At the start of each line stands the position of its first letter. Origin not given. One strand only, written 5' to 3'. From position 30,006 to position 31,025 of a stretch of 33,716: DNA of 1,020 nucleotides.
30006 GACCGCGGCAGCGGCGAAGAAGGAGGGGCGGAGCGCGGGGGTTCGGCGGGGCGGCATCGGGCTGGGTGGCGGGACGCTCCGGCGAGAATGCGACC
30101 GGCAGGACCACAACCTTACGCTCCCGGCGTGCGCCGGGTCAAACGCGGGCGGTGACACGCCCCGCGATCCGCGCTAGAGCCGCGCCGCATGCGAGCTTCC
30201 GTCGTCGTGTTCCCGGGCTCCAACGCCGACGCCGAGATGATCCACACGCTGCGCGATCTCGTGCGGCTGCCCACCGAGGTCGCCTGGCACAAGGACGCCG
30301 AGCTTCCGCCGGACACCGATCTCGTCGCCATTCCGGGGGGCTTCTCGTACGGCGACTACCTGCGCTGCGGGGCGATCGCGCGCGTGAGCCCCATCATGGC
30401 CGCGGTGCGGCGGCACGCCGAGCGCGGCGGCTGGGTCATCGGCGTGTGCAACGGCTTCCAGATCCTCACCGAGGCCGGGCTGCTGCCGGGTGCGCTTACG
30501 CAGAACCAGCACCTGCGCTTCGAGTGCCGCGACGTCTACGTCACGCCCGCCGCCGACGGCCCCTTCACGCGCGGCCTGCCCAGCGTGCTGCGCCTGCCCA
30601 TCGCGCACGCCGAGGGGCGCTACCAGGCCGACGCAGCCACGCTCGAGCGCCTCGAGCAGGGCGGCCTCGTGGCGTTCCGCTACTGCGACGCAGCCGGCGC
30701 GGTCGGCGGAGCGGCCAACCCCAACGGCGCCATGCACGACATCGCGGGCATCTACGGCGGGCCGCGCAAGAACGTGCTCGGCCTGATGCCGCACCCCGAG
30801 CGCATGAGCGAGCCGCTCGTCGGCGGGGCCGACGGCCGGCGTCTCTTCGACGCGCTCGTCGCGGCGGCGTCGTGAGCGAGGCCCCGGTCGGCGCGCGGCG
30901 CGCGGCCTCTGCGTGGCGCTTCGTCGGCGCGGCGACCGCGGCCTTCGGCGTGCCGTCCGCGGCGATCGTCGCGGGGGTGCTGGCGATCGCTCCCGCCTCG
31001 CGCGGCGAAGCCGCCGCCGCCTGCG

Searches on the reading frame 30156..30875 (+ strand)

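Call 17: search_protein_families(library=pfam, proteins=[window:30156-30875:+], max_evalue=0.001)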
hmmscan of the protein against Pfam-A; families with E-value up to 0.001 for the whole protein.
window:30156-30875:+ (239 aa): 3 families
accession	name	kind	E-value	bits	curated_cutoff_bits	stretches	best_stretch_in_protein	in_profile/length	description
PF13507.12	GATase_5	-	1.5e-35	123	27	1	12-220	2-232/260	CobB/CobQ-like glutamine amidotransferase domain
PF01965.30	DJ-1_PfpI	-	6.7e-08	33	26.6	1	26-112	37-115/165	DJ-1/PfpI family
PF07685.20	GATase_3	-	6.9e-08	32.8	27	1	45-106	32-90/196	CobB/CobQ-like glutamine amidotransferase domain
